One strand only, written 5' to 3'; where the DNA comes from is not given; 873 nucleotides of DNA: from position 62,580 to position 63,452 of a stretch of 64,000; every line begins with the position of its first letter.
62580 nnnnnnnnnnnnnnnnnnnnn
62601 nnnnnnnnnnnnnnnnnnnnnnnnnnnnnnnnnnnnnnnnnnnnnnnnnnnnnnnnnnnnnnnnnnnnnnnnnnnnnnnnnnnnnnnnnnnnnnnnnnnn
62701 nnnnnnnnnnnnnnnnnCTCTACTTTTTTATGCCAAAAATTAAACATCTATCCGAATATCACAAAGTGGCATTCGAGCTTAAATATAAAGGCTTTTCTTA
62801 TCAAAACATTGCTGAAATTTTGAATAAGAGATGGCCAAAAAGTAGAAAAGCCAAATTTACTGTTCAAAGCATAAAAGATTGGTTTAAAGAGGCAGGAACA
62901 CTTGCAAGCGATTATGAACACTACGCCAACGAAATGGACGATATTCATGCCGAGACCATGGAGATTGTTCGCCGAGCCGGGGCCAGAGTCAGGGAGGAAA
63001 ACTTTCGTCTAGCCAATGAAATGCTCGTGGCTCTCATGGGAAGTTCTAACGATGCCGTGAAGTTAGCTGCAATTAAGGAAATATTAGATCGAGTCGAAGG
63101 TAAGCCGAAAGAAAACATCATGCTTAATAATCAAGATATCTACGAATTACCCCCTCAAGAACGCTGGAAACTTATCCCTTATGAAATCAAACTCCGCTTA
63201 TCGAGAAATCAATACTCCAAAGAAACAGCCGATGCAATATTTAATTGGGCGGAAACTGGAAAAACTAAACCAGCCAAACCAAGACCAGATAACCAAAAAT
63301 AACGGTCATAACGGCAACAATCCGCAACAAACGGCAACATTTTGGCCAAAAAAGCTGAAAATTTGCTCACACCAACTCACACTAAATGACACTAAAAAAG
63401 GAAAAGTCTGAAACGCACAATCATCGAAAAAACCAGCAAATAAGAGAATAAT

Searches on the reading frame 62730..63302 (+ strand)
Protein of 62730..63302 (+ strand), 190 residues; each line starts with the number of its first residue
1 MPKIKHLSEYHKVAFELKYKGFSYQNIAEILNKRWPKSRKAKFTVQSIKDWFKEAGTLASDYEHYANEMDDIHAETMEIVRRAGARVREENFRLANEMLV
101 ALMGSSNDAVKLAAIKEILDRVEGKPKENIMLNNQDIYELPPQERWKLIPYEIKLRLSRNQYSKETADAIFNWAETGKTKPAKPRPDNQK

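Call 36: find_encoding_contigs(protein=window:62730-63302:+, flank=10000, max_places=4)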
Protein window:62730-63302:+ (190 aa): 10 contigs read that carry it; 4 places shown.
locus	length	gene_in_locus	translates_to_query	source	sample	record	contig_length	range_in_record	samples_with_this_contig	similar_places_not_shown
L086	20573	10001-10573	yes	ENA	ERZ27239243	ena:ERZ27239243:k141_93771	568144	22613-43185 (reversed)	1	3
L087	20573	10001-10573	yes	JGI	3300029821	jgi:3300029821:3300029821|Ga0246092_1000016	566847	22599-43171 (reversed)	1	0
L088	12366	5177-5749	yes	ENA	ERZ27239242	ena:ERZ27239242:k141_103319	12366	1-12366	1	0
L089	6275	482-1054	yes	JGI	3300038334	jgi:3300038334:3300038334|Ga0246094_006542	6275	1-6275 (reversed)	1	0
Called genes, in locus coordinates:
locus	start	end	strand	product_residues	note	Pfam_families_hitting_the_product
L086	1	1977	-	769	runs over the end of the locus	PF01935:DUF87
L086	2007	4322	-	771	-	PF00270:DEAD (weak), PF04851:ResIII, PF18766:SWI2_SNF2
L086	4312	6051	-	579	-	PF01555:N6_N4_Mtase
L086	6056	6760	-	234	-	PF08843:AbiEii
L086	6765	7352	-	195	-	-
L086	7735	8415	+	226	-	-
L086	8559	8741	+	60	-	-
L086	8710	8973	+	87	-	PF18903:DUF5659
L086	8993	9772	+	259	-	-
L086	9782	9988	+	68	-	-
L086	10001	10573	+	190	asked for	-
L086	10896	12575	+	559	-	PF00239:Resolvase, PF07508:Recombinase, PF13408:Zn_ribbon_recom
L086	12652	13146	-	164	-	-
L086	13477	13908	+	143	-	PF02367:TsaE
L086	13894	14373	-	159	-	PF01252:Peptidase_A8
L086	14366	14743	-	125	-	PF01258:zf-dskA_traR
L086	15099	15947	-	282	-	PF01978:TrmB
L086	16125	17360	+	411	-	PF04055:Radical_SAM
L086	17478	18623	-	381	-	PF07907:YibE_F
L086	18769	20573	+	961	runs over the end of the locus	PF00912:Transgly, PF00905:Transpeptidase, PF17957:Big_7 (weak)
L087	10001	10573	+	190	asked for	-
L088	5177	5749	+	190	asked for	-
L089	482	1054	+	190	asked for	-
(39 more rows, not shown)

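Call 39: search_protein_families(library=phrogs, proteins=[window:62730-63302:+], max_evalue=0.01)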
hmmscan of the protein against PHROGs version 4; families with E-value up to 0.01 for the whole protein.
window:62730-63302:+ (190 aa): 1 family
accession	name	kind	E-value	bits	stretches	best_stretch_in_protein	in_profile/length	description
phrog_2538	-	head and packaging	0.00055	21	1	93-137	62-108/129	terminase small subunit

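Call 58: search_protein_families(library=pfam, proteins=[window:62730-63302:+, L086:10896-12572:+], max_evalue=0.05)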
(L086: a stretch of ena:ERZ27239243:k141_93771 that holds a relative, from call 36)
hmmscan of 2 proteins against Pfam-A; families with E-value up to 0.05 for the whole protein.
window:62730-63302:+ (190 aa): 3 families
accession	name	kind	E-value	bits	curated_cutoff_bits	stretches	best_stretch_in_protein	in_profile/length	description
PF08281.18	Sigma70_r4_2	-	0.00043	20.3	25.7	1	4-32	8-37/54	Sigma-70, region 4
PF07508.19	Recombinase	-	0.0042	17.8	21.1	1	12-53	8-50/102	Recombinase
PF23842.1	Phage_tail_terminator_3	-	0.013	16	27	1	45-129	5-91/125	Phage tail termination protein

L086:10896-12572:+ (559 aa): 3 families
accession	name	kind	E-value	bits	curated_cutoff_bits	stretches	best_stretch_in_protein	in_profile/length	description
PF00239.26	Resolvase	-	3.2e-25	89.4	23.3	1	4-151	1-139/145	Resolvase, N terminal domain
PF07508.19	Recombinase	-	1.6e-16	60.8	21.1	1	183-270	1-101/102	Recombinase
PF13408.12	Zn_ribbon_recom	-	7.2e-10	39.5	25.3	1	284-338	1-55/58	Recombinase zinc beta ribbon domain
